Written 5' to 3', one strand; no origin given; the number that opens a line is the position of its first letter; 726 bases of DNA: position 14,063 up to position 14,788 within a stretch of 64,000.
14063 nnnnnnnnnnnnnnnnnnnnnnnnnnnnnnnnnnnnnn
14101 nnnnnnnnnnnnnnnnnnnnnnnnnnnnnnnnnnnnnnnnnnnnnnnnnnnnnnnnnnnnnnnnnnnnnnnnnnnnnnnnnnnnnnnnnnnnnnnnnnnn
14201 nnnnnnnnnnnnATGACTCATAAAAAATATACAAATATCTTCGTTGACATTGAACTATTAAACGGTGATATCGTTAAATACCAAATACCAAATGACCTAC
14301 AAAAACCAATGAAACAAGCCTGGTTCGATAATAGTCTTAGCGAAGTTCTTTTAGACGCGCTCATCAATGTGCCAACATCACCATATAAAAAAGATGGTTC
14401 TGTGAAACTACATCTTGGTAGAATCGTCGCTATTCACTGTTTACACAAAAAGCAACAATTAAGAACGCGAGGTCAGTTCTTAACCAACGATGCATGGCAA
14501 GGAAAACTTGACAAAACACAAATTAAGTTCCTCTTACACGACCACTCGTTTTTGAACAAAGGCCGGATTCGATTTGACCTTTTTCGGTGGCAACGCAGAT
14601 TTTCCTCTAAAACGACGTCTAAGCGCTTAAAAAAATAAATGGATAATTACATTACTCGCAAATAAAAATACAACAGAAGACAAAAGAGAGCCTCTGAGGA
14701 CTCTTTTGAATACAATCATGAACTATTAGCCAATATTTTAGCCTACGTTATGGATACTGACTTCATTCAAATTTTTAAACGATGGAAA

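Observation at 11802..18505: Cargo between the inverted TnpB-like copies: HipA/PI3K-like kinase operon plus a trifunctional Pnkp-type RNA-repair enzyme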

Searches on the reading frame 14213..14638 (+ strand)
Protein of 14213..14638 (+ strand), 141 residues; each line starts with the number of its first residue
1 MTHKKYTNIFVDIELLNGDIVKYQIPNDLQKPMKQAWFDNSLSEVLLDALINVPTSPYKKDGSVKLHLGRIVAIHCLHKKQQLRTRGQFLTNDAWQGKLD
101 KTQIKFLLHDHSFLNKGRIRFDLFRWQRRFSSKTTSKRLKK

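Call 3: search_protein_families(library=pfam, proteins=[window:14213-14638:+], max_evalue=0.1)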
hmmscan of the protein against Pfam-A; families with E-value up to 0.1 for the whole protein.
window:14213-14638:+ (141 aa): 2 families
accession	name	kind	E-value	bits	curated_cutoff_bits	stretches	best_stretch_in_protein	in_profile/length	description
PF24727.1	DUF7679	-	5.4e-29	101.5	27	1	7-134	4-140/158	Domain of unknown function (DUF7679)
PF19439.4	CLEC16A_C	-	0.044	12.8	22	1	27-129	273-371/767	CLEC16A C-terminal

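Call 4: search_protein_families(library=ncbifam, proteins=[window:14213-14638:+], max_evalue=0.1)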
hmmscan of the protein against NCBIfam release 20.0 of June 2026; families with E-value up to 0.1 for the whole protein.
window:14213-14638:+ (141 aa): 0 families

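Call 19: search_protein_families(library=phrogs, proteins=[window:14213-14638:+], max_evalue=0.01)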
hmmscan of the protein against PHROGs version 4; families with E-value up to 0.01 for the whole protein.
window:14213-14638:+ (141 aa): 0 families

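Call 78: search_dna_similar(query=window:14213-14638:+, collection=phages, mode=protein, max_evalue=0.001, max_rows=15)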
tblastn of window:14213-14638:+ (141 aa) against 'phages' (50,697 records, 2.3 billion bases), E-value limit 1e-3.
No match.

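Call 80: find_homologous_proteins(query=window:14213-14638:+, max_evalue=0.001)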
Query window:14213-14638:+ (141 aa): 68 proteins with E <= 0.001 among 77 candidates.
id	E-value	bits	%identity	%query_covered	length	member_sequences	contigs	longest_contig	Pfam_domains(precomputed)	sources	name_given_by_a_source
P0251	7.1e-82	290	93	100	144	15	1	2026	PF24727.2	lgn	-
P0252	2.0e-79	282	91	100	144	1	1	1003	PF24727.2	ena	-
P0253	1.5e-76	273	88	100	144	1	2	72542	PF24727.2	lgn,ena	-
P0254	3.0e-76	272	87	100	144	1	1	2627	PF24727.2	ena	-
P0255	3.4e-74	265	84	100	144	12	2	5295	PF24727.2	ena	-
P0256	1.3e-73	264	84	100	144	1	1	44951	PF24727.2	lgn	-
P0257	1.8e-73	263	84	100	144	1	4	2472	PF24727.2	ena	-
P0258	5.4e-73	261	83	100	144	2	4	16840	PF24727.2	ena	-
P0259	2.9e-72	259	84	100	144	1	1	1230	PF24727.2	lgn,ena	-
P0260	9.2e-72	257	83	100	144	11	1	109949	PF24727.2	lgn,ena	-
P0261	2.5e-69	250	81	100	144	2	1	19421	PF24727.2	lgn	-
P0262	2.6e-69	250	81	100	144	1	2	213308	PF24727.2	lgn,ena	-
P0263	1.9e-65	237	76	100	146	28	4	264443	PF24727.2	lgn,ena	-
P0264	8.8e-40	154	90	57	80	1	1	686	PF24727.2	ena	-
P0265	4.6e-39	152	56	88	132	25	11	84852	PF24727.2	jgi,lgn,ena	jgi:hypothetical protein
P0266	7.3e-39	151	57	91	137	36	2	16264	PF24727.2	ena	-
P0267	9.3e-39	151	57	90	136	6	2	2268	PF24727.2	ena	-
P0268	3.5e-38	149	55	92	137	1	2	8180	PF24727.2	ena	-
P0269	5.0e-38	148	55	91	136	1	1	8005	PF24727.2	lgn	-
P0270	6.2e-38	148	55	91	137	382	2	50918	PF24727.2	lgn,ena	-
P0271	3.8e-37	145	54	91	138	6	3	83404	PF24727.2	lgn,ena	-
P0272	5.1e-37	145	55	91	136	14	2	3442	PF24727.2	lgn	-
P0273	9.3e-37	144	55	91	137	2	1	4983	PF24727.2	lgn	-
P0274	1.7e-36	143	52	91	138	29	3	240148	PF24727.2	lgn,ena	-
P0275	1.8e-36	143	55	90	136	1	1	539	PF24727.2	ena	-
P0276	3.2e-36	142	55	91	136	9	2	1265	PF24727.2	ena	-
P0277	3.6e-36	142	52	91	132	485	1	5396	PF24727.2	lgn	-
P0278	8.2e-36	141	54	91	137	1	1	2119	PF24727.2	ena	-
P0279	1.1e-35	141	57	82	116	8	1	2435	PF24727.2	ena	-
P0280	2.1e-34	136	54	90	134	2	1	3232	PF24727.2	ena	-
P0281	2.2e-32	130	50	94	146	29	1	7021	PF24727.2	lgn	-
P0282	6.8e-29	119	58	72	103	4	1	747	PF24727.2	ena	-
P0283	1.7e-27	114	47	91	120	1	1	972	PF24727.2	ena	-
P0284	6.2e-27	112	48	89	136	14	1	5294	PF24727.2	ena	-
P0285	2.6e-26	110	60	65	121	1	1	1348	PF24727.2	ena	-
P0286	2.0e-19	88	42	82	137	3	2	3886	PF24727.2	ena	-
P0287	3.2e-19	87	42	82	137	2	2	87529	PF24727.2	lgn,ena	-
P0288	3.6e-19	87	43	77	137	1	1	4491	PF24727.2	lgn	-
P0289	5.0e-19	87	43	82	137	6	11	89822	PF24727.2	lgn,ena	-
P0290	5.1e-19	87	43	74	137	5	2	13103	PF24727.2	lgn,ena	-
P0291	5.1e-19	87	41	77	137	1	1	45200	PF24727.2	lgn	-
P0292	6.6e-19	86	42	77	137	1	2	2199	PF24727.2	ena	-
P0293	6.6e-19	86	42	82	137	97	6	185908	PF24727.2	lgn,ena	-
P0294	7.3e-19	86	42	82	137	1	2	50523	PF24727.2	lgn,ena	-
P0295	1.1e-18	86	42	82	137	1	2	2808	PF24727.2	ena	-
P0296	1.1e-18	86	42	77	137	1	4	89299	PF24727.2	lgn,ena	-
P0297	1.3e-18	85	42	82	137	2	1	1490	PF24727.2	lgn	-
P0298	1.5e-18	85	42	82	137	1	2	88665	PF24727.2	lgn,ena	-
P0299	2.6e-18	84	43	86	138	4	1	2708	PF24727.2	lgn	-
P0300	3.3e-18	84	43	84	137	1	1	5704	PF24727.2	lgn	-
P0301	3.6e-18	84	40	91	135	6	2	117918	PF24727.2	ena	-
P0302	4.8e-18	83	42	92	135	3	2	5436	PF24727.2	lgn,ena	-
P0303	5.1e-18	83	43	84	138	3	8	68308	PF24727.2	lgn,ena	-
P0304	8.0e-18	83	41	90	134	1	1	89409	PF24727.2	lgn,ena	-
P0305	1.2e-16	79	42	84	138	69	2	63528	PF24727.2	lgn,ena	-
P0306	1.7e-16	78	40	86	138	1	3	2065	PF24727.2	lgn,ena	-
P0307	4.1e-16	77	39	85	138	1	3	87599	PF24727.2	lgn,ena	-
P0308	4.8e-16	77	41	86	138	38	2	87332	PF24727.2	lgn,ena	-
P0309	5.6e-16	77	39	85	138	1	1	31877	PF24727.2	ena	-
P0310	5.8e-16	77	40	84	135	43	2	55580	PF24727.2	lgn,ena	-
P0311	7.6e-16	76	39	88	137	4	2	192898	PF24727.2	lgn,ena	-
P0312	2.0e-15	75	42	72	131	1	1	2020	PF24727.2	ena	-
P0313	2.1e-15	75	39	88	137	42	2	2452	PF24727.2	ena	-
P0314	2.5e-15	75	38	84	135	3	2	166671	PF24727.2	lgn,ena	-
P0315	3.9e-15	74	41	83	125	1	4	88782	PF24727.2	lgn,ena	-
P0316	6.3e-15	73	40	84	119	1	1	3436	PF24727.2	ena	-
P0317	9.2e-15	73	38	84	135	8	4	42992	PF24727.2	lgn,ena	-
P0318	6.9e-13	67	41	74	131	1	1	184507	PF24727.2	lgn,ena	-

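Call 81: find_encoding_contigs(protein=P0293, flank=5000, max_places=2)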
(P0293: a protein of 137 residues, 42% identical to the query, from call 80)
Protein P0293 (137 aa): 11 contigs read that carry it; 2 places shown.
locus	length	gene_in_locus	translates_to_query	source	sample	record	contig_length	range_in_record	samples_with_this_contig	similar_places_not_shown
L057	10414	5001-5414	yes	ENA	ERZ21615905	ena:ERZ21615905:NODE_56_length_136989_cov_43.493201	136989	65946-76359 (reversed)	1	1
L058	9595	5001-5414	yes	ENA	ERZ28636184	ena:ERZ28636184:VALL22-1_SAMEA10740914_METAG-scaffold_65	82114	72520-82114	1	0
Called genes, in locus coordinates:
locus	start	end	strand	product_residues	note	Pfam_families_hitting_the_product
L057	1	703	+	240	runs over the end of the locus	PF12706:Lactamase_B_2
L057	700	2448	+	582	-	PF00270:DEAD (faint), PF05970:PIF1 (faint), PF13245:AAA_19 (weak), PF13604:AAA_30 (weak), PF01443:Viral_helicase1 (faint), PF13604:AAA_30 (weak), PF13538:UvrD_C_2 (weak)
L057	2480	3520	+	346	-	-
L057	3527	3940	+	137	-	-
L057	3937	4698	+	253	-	PF01261:AP_endonuc_2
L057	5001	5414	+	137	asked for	PF24727:DUF7679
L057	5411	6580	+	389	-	-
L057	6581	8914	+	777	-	PF00912:Transgly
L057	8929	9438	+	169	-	-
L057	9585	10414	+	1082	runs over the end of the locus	PF07501:G5, PF18877:SSSPR-51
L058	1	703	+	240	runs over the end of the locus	PF12706:Lactamase_B_2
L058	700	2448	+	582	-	PF00270:DEAD (faint), PF05970:PIF1 (faint), PF13245:AAA_19 (weak), PF13604:AAA_30 (weak), PF01443:Viral_helicase1 (faint), PF13604:AAA_30 (weak), PF13538:UvrD_C_2 (weak)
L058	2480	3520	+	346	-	-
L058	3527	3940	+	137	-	-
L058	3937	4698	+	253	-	PF01261:AP_endonuc_2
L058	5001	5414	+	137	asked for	PF24727:DUF7679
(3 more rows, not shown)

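Call 82: find_encoding_contigs(protein=P0314, flank=5000, max_places=2)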
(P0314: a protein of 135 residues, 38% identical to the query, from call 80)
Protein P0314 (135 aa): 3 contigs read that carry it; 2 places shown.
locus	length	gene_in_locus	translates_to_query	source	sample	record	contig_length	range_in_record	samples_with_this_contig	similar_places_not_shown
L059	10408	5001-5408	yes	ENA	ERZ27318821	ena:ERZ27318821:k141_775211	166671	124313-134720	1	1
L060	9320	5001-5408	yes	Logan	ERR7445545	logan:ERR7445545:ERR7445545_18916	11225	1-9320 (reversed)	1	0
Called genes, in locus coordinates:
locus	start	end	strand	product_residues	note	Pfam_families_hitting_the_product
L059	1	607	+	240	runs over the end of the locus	PF12706:Lactamase_B_2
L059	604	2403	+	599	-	PF05970:PIF1 (faint), PF13245:AAA_19, PF13604:AAA_30 (weak), PF01443:Viral_helicase1 (faint), PF13361:UvrD_C (weak), PF13538:UvrD_C_2 (weak)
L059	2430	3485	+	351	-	-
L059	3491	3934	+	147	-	-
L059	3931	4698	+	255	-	PF01261:AP_endonuc_2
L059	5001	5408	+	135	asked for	PF24727:DUF7679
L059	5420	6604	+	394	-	-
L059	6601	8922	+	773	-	PF00912:Transgly, PF00905:Transpeptidase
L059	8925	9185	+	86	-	-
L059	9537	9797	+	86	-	-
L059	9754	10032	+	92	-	-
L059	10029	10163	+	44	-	-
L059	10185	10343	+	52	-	-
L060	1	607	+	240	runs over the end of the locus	PF12706:Lactamase_B_2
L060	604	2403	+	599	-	PF05970:PIF1 (faint), PF13245:AAA_19, PF13604:AAA_30 (weak), PF01443:Viral_helicase1 (faint), PF13361:UvrD_C (weak), PF13538:UvrD_C_2 (weak)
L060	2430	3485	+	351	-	-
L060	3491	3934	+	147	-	-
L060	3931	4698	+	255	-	PF01261:AP_endonuc_2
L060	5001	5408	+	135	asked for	PF24727:DUF7679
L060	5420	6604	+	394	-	-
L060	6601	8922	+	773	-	PF00912:Transgly, PF00905:Transpeptidase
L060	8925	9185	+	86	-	-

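Call 92: find_encoding_contigs(protein=P0260, flank=10000, max_places=2)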
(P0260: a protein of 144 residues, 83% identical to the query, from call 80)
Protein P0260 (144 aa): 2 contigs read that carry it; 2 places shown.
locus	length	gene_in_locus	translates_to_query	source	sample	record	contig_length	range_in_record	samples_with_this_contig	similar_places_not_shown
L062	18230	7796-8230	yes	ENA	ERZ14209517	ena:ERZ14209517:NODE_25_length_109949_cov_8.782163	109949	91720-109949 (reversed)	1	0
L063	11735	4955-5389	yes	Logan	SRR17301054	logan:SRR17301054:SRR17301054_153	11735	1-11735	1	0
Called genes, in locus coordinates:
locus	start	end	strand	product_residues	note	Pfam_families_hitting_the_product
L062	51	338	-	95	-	-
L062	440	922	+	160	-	-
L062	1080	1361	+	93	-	PF00692:dUTPase (weak)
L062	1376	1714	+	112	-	-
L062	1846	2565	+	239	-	PF01223:Endonuclease_NS, PF13930:Endonuclea_NS_2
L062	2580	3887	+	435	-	-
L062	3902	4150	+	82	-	-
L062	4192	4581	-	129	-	PF18936:DUF5684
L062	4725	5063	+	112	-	PF03477:ATP-cone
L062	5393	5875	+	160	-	-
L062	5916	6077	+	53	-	-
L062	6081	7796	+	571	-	-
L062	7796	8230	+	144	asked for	PF24727:DUF7679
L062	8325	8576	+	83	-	-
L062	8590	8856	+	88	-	-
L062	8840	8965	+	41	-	-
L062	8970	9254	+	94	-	-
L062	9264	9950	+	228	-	-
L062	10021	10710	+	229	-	-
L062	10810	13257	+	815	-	PF13671:AAA_33, PF00149:Metallophos, PF09511:RNA_lig_T4_1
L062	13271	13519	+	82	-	-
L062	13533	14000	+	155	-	-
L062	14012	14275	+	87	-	-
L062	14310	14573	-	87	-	-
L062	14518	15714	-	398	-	PF04851:ResIII (weak)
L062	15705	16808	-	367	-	-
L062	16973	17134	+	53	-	-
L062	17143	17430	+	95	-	-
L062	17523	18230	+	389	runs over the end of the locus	PF05816:TelA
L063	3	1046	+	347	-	?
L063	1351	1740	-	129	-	PF18936:DUF5684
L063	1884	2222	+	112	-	PF03477:ATP-cone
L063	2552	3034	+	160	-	-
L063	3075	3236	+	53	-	-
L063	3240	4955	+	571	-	-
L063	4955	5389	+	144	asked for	PF24727:DUF7679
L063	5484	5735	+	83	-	-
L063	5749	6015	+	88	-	-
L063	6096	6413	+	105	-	-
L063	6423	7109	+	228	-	-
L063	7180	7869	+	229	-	-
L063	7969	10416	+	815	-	PF13671:AAA_33, PF00149:Metallophos, PF09511:RNA_lig_T4_1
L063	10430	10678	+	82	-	-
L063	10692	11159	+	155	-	-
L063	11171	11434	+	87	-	-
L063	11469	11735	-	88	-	?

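Call 104: search_solved_structures(query=window:14213-14638:+, max_evalue=10)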
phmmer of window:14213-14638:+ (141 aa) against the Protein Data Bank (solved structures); distinct sequences matched with E-value up to 10: 5.
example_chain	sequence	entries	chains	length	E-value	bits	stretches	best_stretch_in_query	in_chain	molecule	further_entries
2gnw_A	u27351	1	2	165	0.48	13.7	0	55-113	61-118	Non-symbiotic hemoglobin 1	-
2gnv_A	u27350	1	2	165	0.51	13.6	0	55-113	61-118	Non-symbiotic hemoglobin 1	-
1d8u_A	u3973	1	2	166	0.55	13.5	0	55-113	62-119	NON-SYMBIOTIC HEMOGLOBIN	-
7kpx_B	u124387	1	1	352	0.58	13.5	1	56-141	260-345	RNA polymerase II holoenzyme cyclin-like subunit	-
9sz9_FA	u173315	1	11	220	1.1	12.5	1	23-75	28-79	Capsid vertex protein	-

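Call 105: search_protein_families(library=padloc, proteins=[window:14213-14638:+], max_evalue=0.01)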
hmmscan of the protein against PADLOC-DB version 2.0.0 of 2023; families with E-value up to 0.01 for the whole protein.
window:14213-14638:+ (141 aa): 0 families
